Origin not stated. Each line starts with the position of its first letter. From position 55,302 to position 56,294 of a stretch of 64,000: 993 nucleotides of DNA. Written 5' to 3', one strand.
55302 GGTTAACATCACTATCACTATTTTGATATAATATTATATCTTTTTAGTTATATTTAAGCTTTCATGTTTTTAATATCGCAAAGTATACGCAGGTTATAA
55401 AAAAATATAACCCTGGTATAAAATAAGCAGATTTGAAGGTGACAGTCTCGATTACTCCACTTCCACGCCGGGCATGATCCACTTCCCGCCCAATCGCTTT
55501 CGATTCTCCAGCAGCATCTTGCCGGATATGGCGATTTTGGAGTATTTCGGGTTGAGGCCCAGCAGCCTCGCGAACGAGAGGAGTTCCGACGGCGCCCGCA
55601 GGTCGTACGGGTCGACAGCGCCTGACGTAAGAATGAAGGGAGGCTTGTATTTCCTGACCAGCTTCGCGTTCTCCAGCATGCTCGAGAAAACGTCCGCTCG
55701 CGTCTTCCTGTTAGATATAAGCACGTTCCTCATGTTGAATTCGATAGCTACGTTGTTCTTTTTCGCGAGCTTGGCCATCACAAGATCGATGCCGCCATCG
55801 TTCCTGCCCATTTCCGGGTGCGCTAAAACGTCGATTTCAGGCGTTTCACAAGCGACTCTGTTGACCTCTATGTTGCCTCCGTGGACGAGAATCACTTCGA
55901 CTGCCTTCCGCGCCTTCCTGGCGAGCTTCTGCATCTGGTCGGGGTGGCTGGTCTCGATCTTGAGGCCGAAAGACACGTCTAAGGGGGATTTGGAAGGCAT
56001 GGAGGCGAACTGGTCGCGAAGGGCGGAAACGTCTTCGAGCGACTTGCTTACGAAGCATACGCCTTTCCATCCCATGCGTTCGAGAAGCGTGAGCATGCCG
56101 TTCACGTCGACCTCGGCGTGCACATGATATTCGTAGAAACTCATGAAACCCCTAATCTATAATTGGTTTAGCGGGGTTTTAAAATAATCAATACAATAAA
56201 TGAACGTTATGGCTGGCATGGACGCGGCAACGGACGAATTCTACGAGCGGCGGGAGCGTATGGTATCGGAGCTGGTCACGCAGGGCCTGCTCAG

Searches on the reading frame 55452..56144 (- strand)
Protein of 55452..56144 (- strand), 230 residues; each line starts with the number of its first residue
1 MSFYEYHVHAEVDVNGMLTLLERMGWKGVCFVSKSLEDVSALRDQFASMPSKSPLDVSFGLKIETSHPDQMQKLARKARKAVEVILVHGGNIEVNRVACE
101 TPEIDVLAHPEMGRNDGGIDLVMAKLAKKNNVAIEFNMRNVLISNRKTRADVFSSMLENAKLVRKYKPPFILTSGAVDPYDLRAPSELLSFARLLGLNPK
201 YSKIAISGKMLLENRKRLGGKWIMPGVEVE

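Call 3: search_protein_families(library=pfam, proteins=[window:55452-56144:-], max_evalue=0.01)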
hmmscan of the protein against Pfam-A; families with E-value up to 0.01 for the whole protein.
window:55452-56144:- (230 aa): 2 families
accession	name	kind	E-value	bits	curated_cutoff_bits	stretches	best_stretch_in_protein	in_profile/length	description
PF01876.22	RNase_P_p30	-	1.6e-36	126.2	35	1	8-207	5-212/214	RNase P subunit p30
PF01094.35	ANF_receptor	-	0.0019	17.8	25.4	1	14-96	107-192/353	Receptor family ligand binding region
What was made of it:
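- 55452..56144 (-): Rpp30 (rnp3), RNase P protein subunit. It is the other conserved flank of the slot. PF01876 E=1.6e-36 (call 3).
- Checked: Rpp30 at 55452-56144(-): PF01876, E=1.6e-36 (call 3).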

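Call 7: find_encoding_contigs(protein=window:55452-56144:-, flank=10000, max_places=10)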
Protein window:55452-56144:- (230 aa): 1 contig read that carries it; 1 place shown.
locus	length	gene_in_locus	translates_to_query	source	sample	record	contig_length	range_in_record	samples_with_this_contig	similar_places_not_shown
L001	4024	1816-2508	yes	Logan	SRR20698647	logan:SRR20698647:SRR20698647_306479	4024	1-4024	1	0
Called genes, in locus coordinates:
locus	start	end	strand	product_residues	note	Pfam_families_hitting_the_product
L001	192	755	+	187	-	-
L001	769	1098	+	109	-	-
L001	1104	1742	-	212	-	PF01135:PCMT, PF00398:RrnaAD, PF05175:MTS (weak), PF13847:Methyltransf_31 (weak), PF08241:Methyltransf_11 (weak), PF13649:Methyltransf_25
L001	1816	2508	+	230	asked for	PF01876:RNase_P_p30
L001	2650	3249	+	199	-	PF01909:NTP_transf_2 (weak), PF18765:Polbeta (weak)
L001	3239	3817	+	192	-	-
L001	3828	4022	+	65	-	?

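Call 8: find_homologous_proteins(query=window:55452-56144:-, max_evalue=0.00001)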
Query window:55452-56144:- (230 aa): 128 proteins with E <= 0.00001 among 523 candidates; the best 120 are listed.
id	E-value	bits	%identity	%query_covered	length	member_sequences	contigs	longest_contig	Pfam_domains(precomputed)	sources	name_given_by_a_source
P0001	4.9e-147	505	100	100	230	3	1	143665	PF01876.23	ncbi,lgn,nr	ncbi:MAG: hypothetical protein NTU57_02955 [Candidatus Aenigmarchaeota archaeon]|nr:hypothetical pro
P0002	7.4e-137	472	92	100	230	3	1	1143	PF01876.23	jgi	jgi:ribonuclease P/MRP protein subunit RPP1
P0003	9.6e-133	459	88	100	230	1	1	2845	PF01876.23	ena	-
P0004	1.9e-99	350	68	100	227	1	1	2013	PF01876.23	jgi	jgi:ribonuclease P/MRP protein subunit RPP1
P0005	2.8e-98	346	74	93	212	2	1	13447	PF01876.23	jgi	jgi:ribonuclease P/MRP protein subunit RPP1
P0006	1.3e-97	344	67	100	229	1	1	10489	PF01876.23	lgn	-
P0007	1.4e-95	337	66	100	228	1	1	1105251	PF01876.23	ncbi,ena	-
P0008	1.5e-95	337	65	100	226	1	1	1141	PF01876.23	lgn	-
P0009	2.2e-94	333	65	100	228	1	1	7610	PF01876.23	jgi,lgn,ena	-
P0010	2.2e-93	330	64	100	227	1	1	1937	PF01876.23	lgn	-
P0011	3.6e-93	329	63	100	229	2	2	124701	PF01876.23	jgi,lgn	jgi:ribonuclease P/MRP protein subunit RPP1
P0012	6.4e-93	329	62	100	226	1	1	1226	PF01876.23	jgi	jgi:ribonuclease P/MRP protein subunit RPP1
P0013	3.1e-92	326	63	100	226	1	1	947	PF01876.23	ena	-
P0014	7.4e-92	325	63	100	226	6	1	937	PF01876.23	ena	-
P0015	8.2e-92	325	63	100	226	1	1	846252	PF01876.23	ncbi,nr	ncbi:MAG: hypothetical protein JSV39_00365 [Candidatus Aenigmatarchaeota archaeon]|nr:MAG: hypotheti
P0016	1.2e-91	324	62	100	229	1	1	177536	PF01876.23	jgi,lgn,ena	jgi:ribonuclease P/MRP protein subunit RPP1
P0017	1.7e-91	324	63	100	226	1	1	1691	PF01876.23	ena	-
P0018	2.4e-90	320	61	100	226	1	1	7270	PF01876.23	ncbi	-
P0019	1.0e-89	318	66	93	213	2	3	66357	PF01876.23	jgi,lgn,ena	-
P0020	2.9e-89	317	61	100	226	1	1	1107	PF01876.23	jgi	jgi:ribonuclease P/MRP protein subunit RPP1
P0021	6.8e-89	315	60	100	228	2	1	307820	PF01876.23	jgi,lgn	jgi:ribonuclease P/MRP protein subunit RPP1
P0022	3.8e-88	313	61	100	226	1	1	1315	PF01876.23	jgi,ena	-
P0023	4.1e-88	313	59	100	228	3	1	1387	PF01876.23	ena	-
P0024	4.5e-88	313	61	100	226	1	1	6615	PF01876.23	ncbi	-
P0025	6.3e-88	312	62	100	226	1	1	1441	PF01876.23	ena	-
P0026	2.6e-87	310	60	100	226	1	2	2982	PF01876.23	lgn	-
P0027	1.5e-86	308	59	100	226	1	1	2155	PF01876.23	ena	-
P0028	4.2e-85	303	59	100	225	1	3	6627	PF01876.23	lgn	-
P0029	4.5e-84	300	58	100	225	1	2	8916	PF01876.23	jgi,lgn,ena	-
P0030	4.1e-83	296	59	100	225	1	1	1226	PF01876.23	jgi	jgi:ribonuclease P/MRP protein subunit RPP1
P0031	6.8e-83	296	60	100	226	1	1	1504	PF01876.23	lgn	-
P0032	1.7e-82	295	59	100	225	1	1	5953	PF01876.23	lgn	-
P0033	2.3e-81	291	56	100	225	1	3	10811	PF01876.23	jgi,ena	-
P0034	7.3e-78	279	56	100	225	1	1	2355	PF01876.23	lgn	-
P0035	1.2e-77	279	58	92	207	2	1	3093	PF01876.23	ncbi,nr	ncbi:MAG: hypothetical protein KAS32_21755 [Candidatus Peribacteraceae bacterium]|nr:hypothetical pr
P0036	4.7e-74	267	54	100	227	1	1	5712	PF01876.23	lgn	-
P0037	1.1e-73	266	55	100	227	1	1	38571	PF01876.23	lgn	-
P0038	2.7e-71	258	53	100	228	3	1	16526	PF01876.23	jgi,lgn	jgi:ribonuclease P/MRP protein subunit RPP1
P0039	4.9e-63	231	50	100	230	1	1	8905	PF01876.23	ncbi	-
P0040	4.0e-62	228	50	100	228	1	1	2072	PF01876.23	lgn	-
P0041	1.8e-61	226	48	98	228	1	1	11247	PF01876.23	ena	-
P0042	3.9e-61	225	48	99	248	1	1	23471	PF01876.23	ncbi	-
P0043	4.9e-61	224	48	100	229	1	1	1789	PF01876.23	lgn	-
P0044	6.1e-61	224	47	100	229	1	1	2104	PF01876.23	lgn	-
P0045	4.1e-60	221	47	100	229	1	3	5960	PF01876.23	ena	-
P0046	1.6e-59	219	49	100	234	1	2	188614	PF01876.23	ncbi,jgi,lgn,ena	-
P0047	2.4e-59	219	47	100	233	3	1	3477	PF01876.23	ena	-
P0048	7.2e-59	217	46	98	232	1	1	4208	PF01876.23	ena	-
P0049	2.8e-58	215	45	100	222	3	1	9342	PF01876.23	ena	-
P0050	4.2e-58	215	47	100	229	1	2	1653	PF01876.23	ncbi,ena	-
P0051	6.5e-58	214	48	98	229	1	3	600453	PF01876.23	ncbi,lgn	-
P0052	1.4e-57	213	42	100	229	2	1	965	PF01876.23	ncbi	-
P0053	3.3e-56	209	46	100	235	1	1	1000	PF01876.23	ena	-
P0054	6.8e-56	208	46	100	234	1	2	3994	PF01876.23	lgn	-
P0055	1.2e-55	207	45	100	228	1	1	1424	PF01876.23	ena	-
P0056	6.0e-55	204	50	100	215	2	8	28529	PF01876.23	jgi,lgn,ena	jgi:ribonuclease P/MRP protein subunit RPP1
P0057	2.3e-54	202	46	100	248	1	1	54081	PF01876.23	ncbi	-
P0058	8.5e-54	201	43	100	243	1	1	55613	PF01876.23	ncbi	-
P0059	2.8e-53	199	44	99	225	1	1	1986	PF01876.23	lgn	-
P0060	3.1e-53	199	46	100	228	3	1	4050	PF01876.23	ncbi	-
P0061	1.9e-52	196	44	100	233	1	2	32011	PF01876.23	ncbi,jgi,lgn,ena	-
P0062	2.4e-52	196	45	100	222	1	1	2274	PF01876.23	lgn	-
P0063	4.1e-49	185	46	100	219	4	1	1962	PF01876.23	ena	-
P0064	1.1e-48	184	43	100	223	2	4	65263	PF01876.23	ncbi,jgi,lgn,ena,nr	ncbi:MAG: RNase P subunit p30 family protein [Nanoarchaeota archaeon]|nr:hypothetical protein [Nanoa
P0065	1.1e-48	184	39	100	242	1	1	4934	PF01876.23,PF02811.27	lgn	-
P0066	2.8e-48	183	42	100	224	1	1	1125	PF01876.23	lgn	-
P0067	6.9e-48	181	39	100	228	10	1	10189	PF01876.23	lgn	-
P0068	1.8e-47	180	39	100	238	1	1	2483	PF01876.23,PF02811.27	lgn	-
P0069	9.6e-47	178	42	100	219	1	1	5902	PF01876.23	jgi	jgi:ribonuclease P/MRP protein subunit RPP1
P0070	1.2e-46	177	42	90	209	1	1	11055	PF01876.23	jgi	jgi:ribonuclease P/MRP protein subunit RPP1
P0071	1.4e-46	177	43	100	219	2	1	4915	PF01876.23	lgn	-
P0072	3.5e-46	176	44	100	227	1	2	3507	PF01876.23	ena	-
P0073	8.2e-46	175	39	100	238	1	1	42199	PF01876.23,PF02811.27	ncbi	-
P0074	8.7e-46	174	42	100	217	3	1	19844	PF01876.23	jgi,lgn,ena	-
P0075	6.2e-45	172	37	100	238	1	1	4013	PF01876.23,PF02811.27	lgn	-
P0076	1.9e-44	170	38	100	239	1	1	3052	PF01876.23,PF02811.27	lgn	-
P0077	1.9e-44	170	38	100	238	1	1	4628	PF01876.23,PF02811.27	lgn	-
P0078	4.2e-44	169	44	100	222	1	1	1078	PF01876.23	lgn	-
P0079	7.1e-44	168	37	100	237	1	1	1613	PF01876.23,PF02811.27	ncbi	-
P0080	1.5e-43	167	39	100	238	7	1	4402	PF01876.23,PF02811.27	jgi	jgi:ribonuclease P/MRP protein subunit RPP1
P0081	2.1e-43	167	41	99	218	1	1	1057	PF01876.23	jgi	-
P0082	2.1e-43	167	38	99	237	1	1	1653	PF01876.23,PF02811.27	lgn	-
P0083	2.6e-43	166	37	100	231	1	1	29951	PF01876.23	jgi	jgi:ribonuclease P/MRP protein subunit RPP1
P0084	2.6e-43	166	45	100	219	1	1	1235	PF01876.23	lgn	-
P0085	2.8e-43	166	44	100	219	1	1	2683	PF01876.23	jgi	jgi:ribonuclease P/MRP protein subunit RPP1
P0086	3.2e-43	166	37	100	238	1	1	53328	PF01876.23,PF02811.27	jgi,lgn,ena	-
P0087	1.8e-42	164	46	76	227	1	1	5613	PF01876.23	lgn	-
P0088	4.3e-42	162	38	100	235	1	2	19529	PF01876.23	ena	-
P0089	4.4e-42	162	42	100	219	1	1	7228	PF01876.23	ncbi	-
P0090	5.0e-42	162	36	100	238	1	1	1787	PF01876.23,PF02811.27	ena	-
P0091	5.2e-42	162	45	76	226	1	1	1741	PF01876.23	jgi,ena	-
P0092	7.0e-42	162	36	100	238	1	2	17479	PF01876.23,PF02811.27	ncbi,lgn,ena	-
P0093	1.2e-41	161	39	100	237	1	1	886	PF01876.23,PF02811.27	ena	-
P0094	1.8e-41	160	39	100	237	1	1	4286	PF01876.23,PF02811.27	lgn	-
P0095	8.7e-41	158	36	100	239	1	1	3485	PF01876.23,PF02811.27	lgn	-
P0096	1.9e-40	157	37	100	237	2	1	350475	PF01876.23,PF02811.27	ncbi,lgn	-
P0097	1.0e-39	155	42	100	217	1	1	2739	PF01876.23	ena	-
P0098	1.7e-39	154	42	100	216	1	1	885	PF01876.23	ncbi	-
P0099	3.7e-39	153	35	100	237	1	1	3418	PF01876.23,PF02811.27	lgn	-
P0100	3.8e-39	153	41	100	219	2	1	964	PF01876.23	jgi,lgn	-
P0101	1.3e-38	151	37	100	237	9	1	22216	PF01876.23,PF02811.27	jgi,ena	-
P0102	2.2e-38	150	39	93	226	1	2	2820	PF01876.23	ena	-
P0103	1.7e-37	147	40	100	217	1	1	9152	PF01876.23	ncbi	-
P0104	9.4e-37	145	39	99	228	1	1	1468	PF01876.23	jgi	jgi:ribonuclease P/MRP protein subunit RPP1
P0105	2.2e-35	140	35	100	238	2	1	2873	PF01876.23,PF02811.27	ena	-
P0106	3.5e-34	137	38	100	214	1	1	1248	PF01876.23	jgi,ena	-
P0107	1.3e-33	135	36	99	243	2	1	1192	PF01876.23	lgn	-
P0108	2.0e-33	134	34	99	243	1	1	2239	PF01876.23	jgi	jgi:ribonuclease P/MRP protein subunit RPP1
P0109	3.6e-33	133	40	93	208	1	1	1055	PF01876.23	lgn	-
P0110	3.7e-32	130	48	65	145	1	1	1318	PF01876.23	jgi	-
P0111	1.2e-31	128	37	100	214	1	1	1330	PF01876.23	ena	-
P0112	3.0e-30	124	38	93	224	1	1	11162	PF01876.23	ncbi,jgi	-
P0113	1.3e-29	122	36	93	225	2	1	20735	PF01876.23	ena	-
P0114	2.6e-29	121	37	89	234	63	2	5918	PF01876.23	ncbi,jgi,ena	-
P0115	6.7e-29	119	36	84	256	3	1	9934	PF01876.23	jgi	jgi:ribonuclease P/MRP protein subunit RPP1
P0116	3.4e-28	117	36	89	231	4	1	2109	PF01876.23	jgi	-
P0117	7.0e-28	116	35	99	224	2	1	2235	PF01876.23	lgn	-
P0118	1.7e-27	115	35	90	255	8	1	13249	PF01876.23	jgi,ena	-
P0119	2.3e-27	114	37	99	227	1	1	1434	PF01876.23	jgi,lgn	jgi:ribonuclease P/MRP protein subunit RPP1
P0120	3.3e-27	114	45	68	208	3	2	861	PF01876.23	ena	-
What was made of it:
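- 55452..56144 (-): Aenigmarchaeota MAG protein (call 8).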

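Call 9: find_encoding_contigs(protein=P0007, flank=10000, max_places=2)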
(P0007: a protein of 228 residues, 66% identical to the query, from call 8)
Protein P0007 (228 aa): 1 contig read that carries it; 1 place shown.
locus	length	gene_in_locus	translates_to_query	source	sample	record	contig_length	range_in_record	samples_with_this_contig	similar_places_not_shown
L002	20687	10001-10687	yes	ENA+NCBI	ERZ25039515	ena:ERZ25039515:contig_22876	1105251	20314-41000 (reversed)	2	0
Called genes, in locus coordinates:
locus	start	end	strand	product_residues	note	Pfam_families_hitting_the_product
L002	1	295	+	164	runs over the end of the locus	PF01467:CTP_transf_like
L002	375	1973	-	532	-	PF13255:DUF4046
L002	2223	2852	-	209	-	PF01467:CTP_transf_like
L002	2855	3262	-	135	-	PF02568:ThiI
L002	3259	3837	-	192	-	-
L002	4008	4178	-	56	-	-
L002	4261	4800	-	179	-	PF00899:ThiF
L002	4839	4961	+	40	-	-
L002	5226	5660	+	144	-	PF01092:Ribosomal_S6e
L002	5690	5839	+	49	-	-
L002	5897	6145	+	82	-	-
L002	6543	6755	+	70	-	PF01978:TrmB, PF12802:MarR_2, PF01047:MarR (weak), PF24034:DUF7343, PF13412:HTH_24 (weak)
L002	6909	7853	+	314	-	-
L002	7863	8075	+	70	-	-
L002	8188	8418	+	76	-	-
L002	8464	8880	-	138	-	PF01934:HepT-like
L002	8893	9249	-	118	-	PF01909:NTP_transf_2, PF18765:Polbeta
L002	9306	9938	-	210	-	PF01135:PCMT, PF00398:RrnaAD, PF05175:MTS (weak), PF13847:Methyltransf_31 (weak), PF08241:Methyltransf_11 (weak), PF13649:Methyltransf_25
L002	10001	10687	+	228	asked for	PF01876:RNase_P_p30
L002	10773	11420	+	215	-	PF08843:AbiEii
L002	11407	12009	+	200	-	-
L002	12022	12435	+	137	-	PF04463:2-thiour_desulf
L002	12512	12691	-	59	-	-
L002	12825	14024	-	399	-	-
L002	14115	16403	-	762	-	PF17957:Big_7 (weak), PF19077:Big_13 (weak), PF13750:Big_3_3 (faint)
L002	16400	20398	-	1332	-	-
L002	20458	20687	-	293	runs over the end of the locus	PF08843:AbiEii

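Call 10: find_encoding_contigs(protein=P0005, flank=10000, max_places=2)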
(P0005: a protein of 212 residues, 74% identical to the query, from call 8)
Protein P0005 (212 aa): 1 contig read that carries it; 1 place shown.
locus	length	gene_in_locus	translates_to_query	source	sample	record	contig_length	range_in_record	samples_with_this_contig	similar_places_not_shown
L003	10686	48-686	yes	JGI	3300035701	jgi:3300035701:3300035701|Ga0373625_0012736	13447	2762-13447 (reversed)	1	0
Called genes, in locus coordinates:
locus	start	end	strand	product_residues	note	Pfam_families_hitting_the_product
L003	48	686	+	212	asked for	PF01876:RNase_P_p30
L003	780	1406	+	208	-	PF08843:AbiEii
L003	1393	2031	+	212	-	-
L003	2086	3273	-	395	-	PF11617:Cu-binding_MopE (weak)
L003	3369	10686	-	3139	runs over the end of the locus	PF13750:Big_3_3 (faint), PF11999:Ice_binding, PF19077:Big_13 (weak)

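Call 11: find_encoding_contigs(protein=P0006, flank=10000, max_places=2)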
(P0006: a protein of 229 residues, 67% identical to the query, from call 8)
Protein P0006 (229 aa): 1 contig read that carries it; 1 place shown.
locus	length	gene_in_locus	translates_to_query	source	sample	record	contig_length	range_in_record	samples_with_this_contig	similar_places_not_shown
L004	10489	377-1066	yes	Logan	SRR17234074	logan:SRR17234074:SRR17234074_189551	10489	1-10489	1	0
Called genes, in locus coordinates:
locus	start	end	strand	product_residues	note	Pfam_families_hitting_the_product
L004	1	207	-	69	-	?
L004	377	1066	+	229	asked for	PF01876:RNase_P_p30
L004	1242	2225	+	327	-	-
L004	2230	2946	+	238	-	PF19502:DUF6036 (faint), PF09970:DUF2204 (faint), PF10706:Aminoglyc_resit (weak), PF08843:AbiEii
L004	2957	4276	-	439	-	PF01637:ATPase_2 (faint), PF13173:AAA_14, PF13635:DUF4143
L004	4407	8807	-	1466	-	PF13948:DUF4215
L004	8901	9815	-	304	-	-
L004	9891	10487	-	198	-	?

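Call 19: find_related_loci(query=A1, collection=genome_contigs, flank=10000)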
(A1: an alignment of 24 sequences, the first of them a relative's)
Query A1 (230 aa) in genome_contigs; peptide patterns used: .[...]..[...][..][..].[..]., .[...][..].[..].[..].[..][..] (x = any residue, [..] = any of these).
293 stretches matched a pattern; 165 encode a relative of the query (tblastn E <= 1e-3); the best 80 are kept; 80 distinct loci.
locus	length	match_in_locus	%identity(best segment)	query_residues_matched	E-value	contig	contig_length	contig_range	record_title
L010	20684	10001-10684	66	1-230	5e-104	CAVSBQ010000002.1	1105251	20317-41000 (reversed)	MAG: Candidatus Aenigmarchaeota archaeon isolate MFD04408.bin.2.45 genome assembly, contig: contig_22876, whole genome s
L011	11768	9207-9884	63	1-230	2e-101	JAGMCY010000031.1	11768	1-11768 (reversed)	MAG: Candidatus Aenigmatarchaeota archaeon isolate RS_17_31 ZL495.bin.31.fa_31, whole genome shotgun sequence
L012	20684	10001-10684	62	1-229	4e-99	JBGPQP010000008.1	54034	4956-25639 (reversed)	MAG: Candidatus Aenigmatarchaeota archaeon isolate OBJ1_062018_150_3 k141_469565_length_54034_cov_9.9958, whole genome s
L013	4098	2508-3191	58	1-230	4e-96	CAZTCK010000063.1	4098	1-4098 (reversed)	MAG TPA_asm: uncultured archaeon isolate binchicken_co184_69 genome assembly, contig: NODE_47947_length_4098_cov_5.86965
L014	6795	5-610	57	26-230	1e-75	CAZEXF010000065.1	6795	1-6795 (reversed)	MAG TPA_asm: uncultured archaeon isolate SRP214966_co4_448 genome assembly, contig: NODE_14900_length_6795_cov_4.499703,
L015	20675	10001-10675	48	4-229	1e-64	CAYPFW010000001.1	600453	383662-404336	MAG TPA_asm: uncultured archaeon isolate ERP125453_co1_90 genome assembly, contig: NODE_2_length_600453_cov_19.352196, w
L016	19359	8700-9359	47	1-230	4e-63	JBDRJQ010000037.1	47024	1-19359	MAG: Nanoarchaeota archaeon isolate MEGAHIT-group-1.660 k141_3399226, whole genome shotgun sequence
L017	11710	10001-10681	44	1-229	5e-61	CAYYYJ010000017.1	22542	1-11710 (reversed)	MAG TPA_asm: uncultured archaeon isolate ERP125453_co1_55 genome assembly, contig: NODE_2142_length_22542_cov_36.221194,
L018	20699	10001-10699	44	1-230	6e-61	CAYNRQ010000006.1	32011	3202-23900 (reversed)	MAG TPA_asm: uncultured archaeon isolate binchicken_co19_608 genome assembly, contig: NODE_1912_length_32011_cov_8.65427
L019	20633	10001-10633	43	18-230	4e-58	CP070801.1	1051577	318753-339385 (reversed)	MAG: Candidatus Aenigmatarchaeota archaeon isolate bin1364 chromosome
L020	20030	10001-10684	43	1-230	2e-58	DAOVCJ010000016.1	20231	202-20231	MAG TPA_asm: Candidatus Aenigmatarchaeota archaeon isolate CSMAG_1028 CSMAG_1028_k141_4050023_length_20231_cov_12.2959,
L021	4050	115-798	46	1-230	5e-57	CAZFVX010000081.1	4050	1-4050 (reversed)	MAG TPA_asm: uncultured archaeon isolate binchicken_co6_161 genome assembly, contig: NODE_30768_length_4050_cov_8.427534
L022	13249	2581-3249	43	1-230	7e-56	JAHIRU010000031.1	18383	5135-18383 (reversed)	MAG: Nanoarchaeota archaeon isolate MM_PC_MetaG.mb.142 MM_PC_MetaG.mb.142_k141_540692, whole genome shotgun sequence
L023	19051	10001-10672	43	1-230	1e-55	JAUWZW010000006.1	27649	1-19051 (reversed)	MAG: Candidatus Aenigmatarchaeota archaeon isolate CSMAG_2746 CSMAG_2746_k141_596559_length_27649_cov_36.3448, whole gen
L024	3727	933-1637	38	1-228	1e-54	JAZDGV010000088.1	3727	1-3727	MAG: Candidatus Aenigmatarchaeota archaeon isolate MEGAHIT-group-0.285 k141_4765373, whole genome shotgun sequence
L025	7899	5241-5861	46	1-226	3e-53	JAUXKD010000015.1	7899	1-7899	MAG: Candidatus Aenigmatarchaeota archaeon isolate CSMAG_3099 CSMAG_3099_k127_22598077_length_7899_cov_6.0153, whole gen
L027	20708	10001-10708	36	1-229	1e-51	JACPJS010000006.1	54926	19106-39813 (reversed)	MAG: Candidatus Aenigmatarchaeota archaeon isolate NC_groundwater_474_Ag_S-0.1um_38_10 S35_SO-1_scaffold_17473, whole ge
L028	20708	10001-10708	36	1-229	2e-51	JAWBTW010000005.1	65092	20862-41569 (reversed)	MAG: Candidatus Aenigmatarchaeota archaeon isolate JZ-1_201709_bins_53 JZ-1_201709_bins_53_scaffold_5, whole genome shot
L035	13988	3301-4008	35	1-229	8e-51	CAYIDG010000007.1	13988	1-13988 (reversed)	MAG TPA_asm: uncultured archaeon isolate ERP119705_co1_846 genome assembly, contig: NODE_5430_length_13988_cov_4.227230,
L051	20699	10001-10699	37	1-226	1e-47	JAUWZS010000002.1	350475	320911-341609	MAG: Candidatus Aenigmatarchaeota archaeon isolate CSMAG_2742 CSMAG_2742_k141_708342_length_350475_cov_96.0000, whole ge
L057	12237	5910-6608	36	4-229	2e-47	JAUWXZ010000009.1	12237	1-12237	MAG: Candidatus Aenigmatarchaeota archaeon isolate CSMAG_2697 CSMAG_2697_k141_1202440_length_12237_cov_6.0000, whole gen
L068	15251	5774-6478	37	1-228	2e-46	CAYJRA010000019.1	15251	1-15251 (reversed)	MAG TPA_asm: uncultured archaeon isolate ERP125453_co1_246 genome assembly, contig: NODE_4035_length_15251_cov_8.564359,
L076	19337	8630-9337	34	1-229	3e-45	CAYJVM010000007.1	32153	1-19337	MAG TPA_asm: uncultured archaeon isolate ERP125453_co1_206 genome assembly, contig: NODE_1136_length_32153_cov_60.776559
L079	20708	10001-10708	36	1-229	2e-45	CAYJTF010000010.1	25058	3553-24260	MAG TPA_asm: uncultured archaeon isolate ERP125453_co1_357 genome assembly, contig: NODE_1776_length_25058_cov_6.746990,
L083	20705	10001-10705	36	1-228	1e-44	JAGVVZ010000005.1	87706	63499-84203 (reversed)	MAG: Candidatus Aenigmatarchaeota archaeon isolate RIFCSPHIGHO2_02_FULL_35_12 rifcsphigho2_02_scaffold_205, whole genome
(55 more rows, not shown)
